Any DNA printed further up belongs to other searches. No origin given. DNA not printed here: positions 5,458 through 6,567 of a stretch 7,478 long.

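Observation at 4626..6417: PseB-type 4,6-dehydratase coupled to an RmlD-like ketoreductase where the Pse pathway has an aminotransferase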

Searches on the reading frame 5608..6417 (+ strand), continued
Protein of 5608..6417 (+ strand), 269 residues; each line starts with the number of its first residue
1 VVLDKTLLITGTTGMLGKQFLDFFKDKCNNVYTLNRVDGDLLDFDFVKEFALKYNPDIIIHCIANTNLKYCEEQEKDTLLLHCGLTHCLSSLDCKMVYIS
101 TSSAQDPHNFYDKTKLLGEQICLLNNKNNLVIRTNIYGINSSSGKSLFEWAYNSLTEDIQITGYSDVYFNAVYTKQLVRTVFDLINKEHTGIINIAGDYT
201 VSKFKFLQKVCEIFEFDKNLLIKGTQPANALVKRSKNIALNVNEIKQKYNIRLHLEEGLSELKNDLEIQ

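Call 61: find_homologous_proteins(query=A2, max_evalue=1e-20)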
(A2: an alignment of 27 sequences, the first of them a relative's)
Query A2 (27 sequences) (306 aa, profile of the alignment): 2280 proteins with E <= 1e-20 among 8000 candidates; the best 120 are listed.
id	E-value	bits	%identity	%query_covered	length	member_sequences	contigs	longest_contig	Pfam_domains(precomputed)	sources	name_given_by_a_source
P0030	8.6e-124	431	59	97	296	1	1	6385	PF04321.24,PF16363.12,PF02719.22,PF07993.19,PF01370.28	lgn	-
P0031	3.6e-122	425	100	100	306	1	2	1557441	PF04321.24,PF16363.12,PF02719.22,PF01073.26,PF07993.19,PF01370.28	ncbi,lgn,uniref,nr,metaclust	ncbi:dTDP-4-dehydrorhamnose reductase family protein [Clostridium magnum]|uniref:dTDP-4-dehydrorhamn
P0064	9.5e-121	421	59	97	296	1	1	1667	PF04321.24,PF16363.12,PF01370.28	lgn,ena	-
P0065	2.3e-120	419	56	94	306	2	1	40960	PF04321.24,PF16363.12,PF02719.22,PF01073.26,PF07993.19,PF01370.28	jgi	-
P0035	4.7e-120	418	58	96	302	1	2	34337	PF04321.24,PF16363.12,PF02719.22,PF01073.26,PF07993.19,PF01370.28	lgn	-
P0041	5.6e-120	418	54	94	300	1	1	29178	PF04321.24,PF16363.12,PF02719.22,PF01073.26,PF07993.19,PF01370.28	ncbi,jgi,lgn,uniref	ncbi:dTDP-4-dehydrorhamnose reductase family protein [Clostridium sp.]|jgi:dTDP-4-dehydrorhamnose re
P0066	2.8e-119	416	60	94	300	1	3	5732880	PF04321.24,PF16363.12,PF02719.22,PF01073.26,PF07993.19,PF01370.28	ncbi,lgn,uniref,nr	ncbi:dTDP-4-dehydrorhamnose reductase [Clostridium carboxidivorans P7]|uniref:dTDP-4-dehydrorhamnose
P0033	2.2e-118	413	49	96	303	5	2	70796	PF04321.24,PF16363.12,PF02719.22,PF01370.28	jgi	jgi:dTDP-4-dehydrorhamnose reductase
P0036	3.6e-118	412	54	96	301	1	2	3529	PF04321.24,PF16363.12,PF07993.19,PF01370.28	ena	-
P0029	1.0e-117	411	49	94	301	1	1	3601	PF04321.24,PF16363.12,PF02719.22,PF01073.26,PF07993.19,PF01370.28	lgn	-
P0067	2.6e-117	409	58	97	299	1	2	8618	PF04321.24,PF16363.12,PF02719.22,PF01073.26,PF07993.19,PF01370.28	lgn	-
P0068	2.7e-117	409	58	98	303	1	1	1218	PF04321.24,PF16363.12,PF02719.22,PF01073.26,PF07993.19,PF01370.28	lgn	-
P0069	2.9e-117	409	53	95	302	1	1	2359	PF04321.24,PF16363.12,PF02719.22,PF01073.26,PF07993.19,PF01370.28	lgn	-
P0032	1.4e-116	407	51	95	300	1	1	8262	PF04321.24,PF16363.12,PF02719.22,PF01073.26,PF01370.28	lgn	-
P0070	1.5e-116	407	53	95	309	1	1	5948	PF04321.24,PF16363.12,PF02719.22,PF01073.26,PF07993.19,PF01370.28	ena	-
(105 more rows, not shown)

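Call 66: search_solved_structures(query=L001:11874-12404:+, max_evalue=0.001, show_alignments=2)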
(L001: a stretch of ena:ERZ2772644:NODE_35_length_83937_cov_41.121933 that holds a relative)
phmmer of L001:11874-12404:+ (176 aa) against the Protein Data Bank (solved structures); distinct sequences matched with E-value up to 0.001: 25.
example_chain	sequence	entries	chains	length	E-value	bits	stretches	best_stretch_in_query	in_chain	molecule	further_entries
8fv0_C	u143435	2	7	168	9.7e-13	51.6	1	10-175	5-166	Diamine N-acetyltransferase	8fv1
5ix3_A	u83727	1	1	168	1e-12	51.5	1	10-175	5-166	Diamine N-acetyltransferase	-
6vfm_A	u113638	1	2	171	1.4e-12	51.1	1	9-170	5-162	Spermidine N1-acetyltransferase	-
5wif_A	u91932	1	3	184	2.2e-12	50.4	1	5-164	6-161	Spermidine N1-acetyltransferase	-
6d72_A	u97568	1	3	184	2.3e-12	50.4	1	5-164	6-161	Spermidine N1-acetyltransferase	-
6cy6_A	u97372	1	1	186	4.5e-12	49.4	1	8-169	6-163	Spermidine N(1)-acetyltransferase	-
6vfn_A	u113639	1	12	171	5.1e-12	49.3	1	7-170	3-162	Spermidine N1-acetyltransferase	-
4r9m_A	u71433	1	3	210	5.6e-12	49.1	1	8-169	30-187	Spermidine N(1)-acetyltransferase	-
3wr7_A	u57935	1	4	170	6.1e-12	49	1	9-169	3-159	Spermidine N1-acetyltransferase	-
3tth_A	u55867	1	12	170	2.1e-11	47.3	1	7-170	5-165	Spermidine N1-acetyltransferase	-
4jjx_A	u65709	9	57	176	5.8e-11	45.8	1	8-173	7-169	Spermidine n1-acetyltransferase | Spermidine N(1)-acetyltransferase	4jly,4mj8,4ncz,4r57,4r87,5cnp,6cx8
6dau_A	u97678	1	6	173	6.5e-11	45.7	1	8-173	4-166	Spermidine N1-acetyltransferase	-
4ygo_A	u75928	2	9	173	8e-11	45.4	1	8-173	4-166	Spermidine n1-acetyltransferase | Spermidine N(1)-acetyltransferase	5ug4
4mhd_A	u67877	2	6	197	9.7e-11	45.1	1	8-173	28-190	Spermidine n1-acetyltransferase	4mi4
7kx2_A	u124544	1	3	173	3.2e-10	43.4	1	8-173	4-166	Spermidine N(1)-acetyltransferase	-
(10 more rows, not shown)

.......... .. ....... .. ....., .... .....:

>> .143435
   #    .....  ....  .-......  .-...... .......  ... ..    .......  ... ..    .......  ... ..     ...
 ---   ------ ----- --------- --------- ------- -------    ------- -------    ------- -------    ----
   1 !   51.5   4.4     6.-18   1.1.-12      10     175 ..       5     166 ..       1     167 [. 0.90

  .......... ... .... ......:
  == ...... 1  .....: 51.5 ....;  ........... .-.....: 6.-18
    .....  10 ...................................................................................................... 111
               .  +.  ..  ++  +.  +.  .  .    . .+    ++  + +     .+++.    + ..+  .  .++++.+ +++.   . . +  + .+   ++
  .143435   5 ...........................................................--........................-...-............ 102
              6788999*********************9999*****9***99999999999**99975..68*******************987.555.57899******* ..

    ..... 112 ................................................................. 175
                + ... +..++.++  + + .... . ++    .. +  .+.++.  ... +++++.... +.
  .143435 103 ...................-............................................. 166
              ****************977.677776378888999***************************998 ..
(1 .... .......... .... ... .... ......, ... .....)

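Call 69: search_protein_families(library=pfam, proteins=[L017:2611-3750:+, L017:3751-4332:+, L017:4336-5232:+, L017:5240-6118:+, L017:6202-7215:+, L017:7219-8076:+, L017:8064-8810:+, L017:8737-9993:+, L017:12482-13912:+, L017:13909-15162:+], max_evalue=0.001)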
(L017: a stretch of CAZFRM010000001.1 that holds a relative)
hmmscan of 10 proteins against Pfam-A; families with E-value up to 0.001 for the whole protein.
L017:2611-3750:+ (379 aa): 4 families
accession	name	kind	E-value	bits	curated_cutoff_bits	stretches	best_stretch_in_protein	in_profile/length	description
PF01041.23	DegT_DnrJ_EryC1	-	7e-114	381.2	19.8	1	18-372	3-359/360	DegT/DnrJ/EryC1/StrS aminotransferase family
PF00155.27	Aminotran_1_2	-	1.9e-13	50.8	19.7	1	22-278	23-293/361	Aminotransferase class I and II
PF01212.27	Beta_elim_lyase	-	2.1e-06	27.7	27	1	37-227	30-231/288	Beta-eliminating lyase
PF00266.25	Aminotran_5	-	4e-06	26.5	21.5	1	51-166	58-181/371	Aminotransferase class-V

L017:3751-4332:+ (193 aa): 4 families
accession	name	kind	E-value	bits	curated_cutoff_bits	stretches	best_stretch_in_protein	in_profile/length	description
PF00132.30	Hexapep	-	1.9e-19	68.9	27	2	18-52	1-35/36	Bacterial transferase hexapeptide (six repeats)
PF25084.1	LbH_EIF2B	-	3.7e-11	43.4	54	1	5-77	8-78/105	EIF2B subunit epsilon LbH domain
PF14602.12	Hexapep_2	-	1.3e-08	34.8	27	1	38-70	3-33/34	Hexapeptide repeat of succinyl-transferase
PF25087.1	GMPPB_C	-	0.00044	20.4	39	0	47-86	3-42/110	GMPPB C-terminal domain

L017:4336-5232:+ (298 aa): 3 families
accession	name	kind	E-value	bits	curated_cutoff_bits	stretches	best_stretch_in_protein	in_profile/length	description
PF01408.29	GFO_IDH_MocA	-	5.5e-18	66.2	24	1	3-124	2-116/120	Oxidoreductase family, NAD-binding Rossmann fold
PF02894.22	GFO_IDH_MocA_C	-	3.5e-13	50.3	22.9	1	140-204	1-66/218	Oxidoreductase family, C-terminal alpha/beta domain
PF22725.1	GFO_IDH_MocA_C3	-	2.6e-09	37.6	27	1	138-204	3-70/124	GFO/IDH/MocA C-terminal domain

L017:5240-6118:+ (292 aa): 2 families
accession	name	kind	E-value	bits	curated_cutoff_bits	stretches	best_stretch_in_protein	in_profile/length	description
PF00483.29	NTP_transferase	-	3.7e-76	256.4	21.2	1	2-238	1-243/245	Nucleotidyl transferase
PF12804.13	NTP_transf_3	-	9.2e-07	29.6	27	1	3-129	1-116/160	MobA-like NTP transferase domain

L017:6202-7215:+ (337 aa): 9 families
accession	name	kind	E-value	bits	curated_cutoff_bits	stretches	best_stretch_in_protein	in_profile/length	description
PF02719.21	Polysacc_synt_2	-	1.9e-100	336.3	20.2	1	7-281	1-291/293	Polysaccharide biosynthesis protein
PF01370.27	Epimerase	-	9.7e-20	71.4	20.9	1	7-219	1-227/240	NAD dependent epimerase/dehydratase family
PF01073.25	3Beta_HSD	-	3.4e-18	66.1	22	1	8-135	1-122/280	3-beta hydroxysteroid dehydrogenase/isomerase family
PF16363.11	GDP_Man_Dehyd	-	7.6e-12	45.8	27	1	8-130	1-130/332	GDP-mannose 4,6 dehydratase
PF07993.18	NAD_binding_4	-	1.1e-09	38.3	20.1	1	9-131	1-138/258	Male sterility protein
PF04321.23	RmlD_sub_bind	-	8.7e-09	35.3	27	1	7-178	3-157/287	RmlD substrate binding domain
PF13460.12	NAD_binding_10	-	3.3e-05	24.3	27.2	1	11-133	1-102/184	NAD(P)H-binding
PF00106.31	adh_short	-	0.00044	20.2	26.6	1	5-146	1-156/195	short chain dehydrogenase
PF05368.20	NmrA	-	0.00061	19.9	27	1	5-123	3-101/298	NmrA-like family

L017:7219-8076:+ (285 aa): 1 family
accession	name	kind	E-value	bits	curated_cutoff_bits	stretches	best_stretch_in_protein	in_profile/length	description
PF00248.27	Aldo_ket_red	-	1.2e-25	90.6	24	1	4-257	1-275/291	Aldo/keto reductase family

L017:8064-8810:+ (248 aa): 2 families
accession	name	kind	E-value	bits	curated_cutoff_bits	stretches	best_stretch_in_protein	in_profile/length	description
PF02348.25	CTP_transf_3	-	2.9e-32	112.7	22.6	1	7-183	2-171/217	Cytidylyltransferase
PF12804.13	NTP_transf_3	-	0.00044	20.9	27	1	15-152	14-142/160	MobA-like NTP transferase domain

L017:8737-9993:+ (418 aa): 3 families
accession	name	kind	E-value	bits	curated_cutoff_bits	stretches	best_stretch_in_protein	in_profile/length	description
PF01041.23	DegT_DnrJ_EryC1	-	5.3e-85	286.2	19.8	1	30-366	3-323/360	DegT/DnrJ/EryC1/StrS aminotransferase family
PF00155.27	Aminotran_1_2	-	1.4e-06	28.2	19.7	1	43-176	32-187/361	Aminotransferase class I and II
PF01276.26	OKR_DC_1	-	0.00036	19.9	27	1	63-337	76-350/417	Orn/Lys/Arg decarboxylase, major domain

L017:12482-13912:+ (476 aa): 0 families

L017:13909-15162:+ (417 aa): 2 families
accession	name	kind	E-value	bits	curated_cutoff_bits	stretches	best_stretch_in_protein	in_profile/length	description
PF01943.22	Polysacc_synt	-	1.2e-23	84.4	28.2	1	8-278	2-273/274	Polysaccharide biosynthesis protein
PF13440.11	Polysacc_synt_3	-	6e-07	29.4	23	1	36-274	6-239/293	Polysaccharide biosynthesis protein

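Call 70: search_protein_families(library=pfam, proteins=[L019:4002-6500:+, L019:6510-7805:+, L019:7832-8908:+, L019:8947-9963:+, L019:12476-13168:+, L019:13454-14905:+, L019:14907-15893:+, L019:15890-17017:+, L019:17014-18168:+, L019:18165-19955:+], max_evalue=0.001)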
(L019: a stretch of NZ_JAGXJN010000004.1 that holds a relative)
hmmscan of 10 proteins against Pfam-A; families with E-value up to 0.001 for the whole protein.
L019:4002-6500:+ (832 aa): 3 families
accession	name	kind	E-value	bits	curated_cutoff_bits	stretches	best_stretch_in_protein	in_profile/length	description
PF10531.15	SLBB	-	8.2e-48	160.5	27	4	253-300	6-54/55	SLBB domain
PF22461.2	SLBB_2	-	2.3e-36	124.2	27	3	248-324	2-78/79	SLBB domain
PF02563.21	Poly_export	-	1.5e-17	64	28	1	162-227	2-66/77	Polysaccharide biosynthesis/export protein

L019:6510-7805:+ (431 aa): 4 families
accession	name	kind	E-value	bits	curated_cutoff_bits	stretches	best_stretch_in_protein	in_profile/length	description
PF03721.20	UDPG_MGDP_dh_N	-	6.4e-34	117.6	27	1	8-190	2-181/187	UDP-glucose/GDP-mannose dehydrogenase family, NAD binding domain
PF00984.24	UDPG_MGDP_dh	-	1.3e-25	89.8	25.4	1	212-300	2-93/94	UDP-glucose/GDP-mannose dehydrogenase family, central domain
PF03720.21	UDPG_MGDP_dh_C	-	1.6e-25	89.9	30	1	327-424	1-103/103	UDP-glucose/GDP-mannose dehydrogenase family, UDP binding domain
PF03446.21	NAD_binding_2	-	1.1e-05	25.9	21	1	8-61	1-43/161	NAD binding domain of 6-phosphogluconate dehydrogenase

L019:7832-8908:+ (358 aa): 2 families
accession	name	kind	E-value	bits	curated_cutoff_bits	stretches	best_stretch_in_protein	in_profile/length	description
PF13807.11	GNVR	-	4.8e-05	23.6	27.7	0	281-351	11-81/82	G-rich domain on putative tyrosine kinase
PF02706.20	Wzz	-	0.00026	21.7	25.5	0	24-118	5-87/91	Chain length determinant protein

L019:8947-9963:+ (338 aa): 9 families
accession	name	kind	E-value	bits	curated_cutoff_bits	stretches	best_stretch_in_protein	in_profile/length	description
PF02719.21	Polysacc_synt_2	-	3.2e-96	322.4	20.2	1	9-283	1-291/293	Polysaccharide biosynthesis protein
PF01370.27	Epimerase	-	2.7e-22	79.8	20.9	1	9-221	1-227/240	NAD dependent epimerase/dehydratase family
PF01073.25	3Beta_HSD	-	1.4e-14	54.3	22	1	10-137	1-122/280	3-beta hydroxysteroid dehydrogenase/isomerase family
PF16363.11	GDP_Man_Dehyd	-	1.5e-13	51.4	27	1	10-132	1-130/332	GDP-mannose 4,6 dehydratase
PF04321.23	RmlD_sub_bind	-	3.6e-09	36.6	27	1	8-180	2-157/287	RmlD substrate binding domain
PF07993.18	NAD_binding_4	-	4.8e-07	29.6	20.1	1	11-133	1-138/258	Male sterility protein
PF13460.12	NAD_binding_10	-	1e-06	29.2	27.2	1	13-135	1-102/184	NAD(P)H-binding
PF08659.16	KR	-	0.00017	22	22.6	1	9-130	3-135/180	KR domain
PF00106.31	adh_short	-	0.00046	20.2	26.6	1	7-172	1-180/195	short chain dehydrogenase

L019:12476-13168:+ (230 aa): 2 families
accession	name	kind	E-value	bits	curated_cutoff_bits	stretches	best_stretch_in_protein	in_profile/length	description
PF02348.25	CTP_transf_3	-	1.5e-26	94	22.6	1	5-131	2-122/217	Cytidylyltransferase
PF12804.13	NTP_transf_3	-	0.00042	21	27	1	6-136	2-123/160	MobA-like NTP transferase domain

L019:13454-14905:+ (483 aa): 2 families
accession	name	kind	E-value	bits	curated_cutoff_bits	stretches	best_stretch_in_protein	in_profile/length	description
PF01943.22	Polysacc_synt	-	2.3e-08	34.2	28.2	1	21-265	12-256/274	Polysaccharide biosynthesis protein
PF13440.11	Polysacc_synt_3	-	4.7e-08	33.1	23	1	35-324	2-285/293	Polysaccharide biosynthesis protein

L019:14907-15893:+ (328 aa): 1 family
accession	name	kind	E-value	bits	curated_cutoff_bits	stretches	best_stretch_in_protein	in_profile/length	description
PF07388.17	A-2_8-polyST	-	0.0009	19.3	23.3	0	101-300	124-313/316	Alpha-2,8-polysialyltransferase (POLYST)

L019:15890-17017:+ (375 aa): 0 families

L019:17014-18168:+ (384 aa): 6 families
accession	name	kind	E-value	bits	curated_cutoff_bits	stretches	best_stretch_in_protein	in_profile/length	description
PF00534.26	Glycos_transf_1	-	7.5e-32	110.7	26.4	1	198-360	13-171/172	Glycosyl transferases group 1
PF13692.12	Glyco_trans_1_4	-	2.8e-25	89.7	27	1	203-347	4-142/142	Glycosyl transferases group 1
PF13439.12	Glyco_transf_4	-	5.2e-10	40.1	28.5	1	14-182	3-166/170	Glycosyltransferase Family 4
PF13524.12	Glyco_trans_1_2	-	1.2e-05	25.8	25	1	228-369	15-136/144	Glycosyl transferase-like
PF20706.3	GT4-conflict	-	2.3e-05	24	26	1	148-320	147-320/385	Family 4 Glycosyltransferase in conflict systems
PF13579.12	Glyco_trans_4_4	-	0.00044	21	29.7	1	79-181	53-158/158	Glycosyl transferase 4-like domain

L019:18165-19955:+ (596 aa): 3 families
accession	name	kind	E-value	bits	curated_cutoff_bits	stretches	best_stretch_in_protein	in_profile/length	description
PF13320.12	GH123_cat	-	9.7e-84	281.9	23.1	1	225-533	1-321/324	Glycoside hydrolase 123, catalytic domain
PF22680.2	Glyco_hydro_123_N_2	-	2.8e-29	102.2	27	1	70-193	17-141/142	Glycoside hydrolase 123 N-terminal domain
PF19543.5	GH123_N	-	2.8e-05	22.6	22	1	89-212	207-310/969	Glycoside hydrolase 123, N-terminal domain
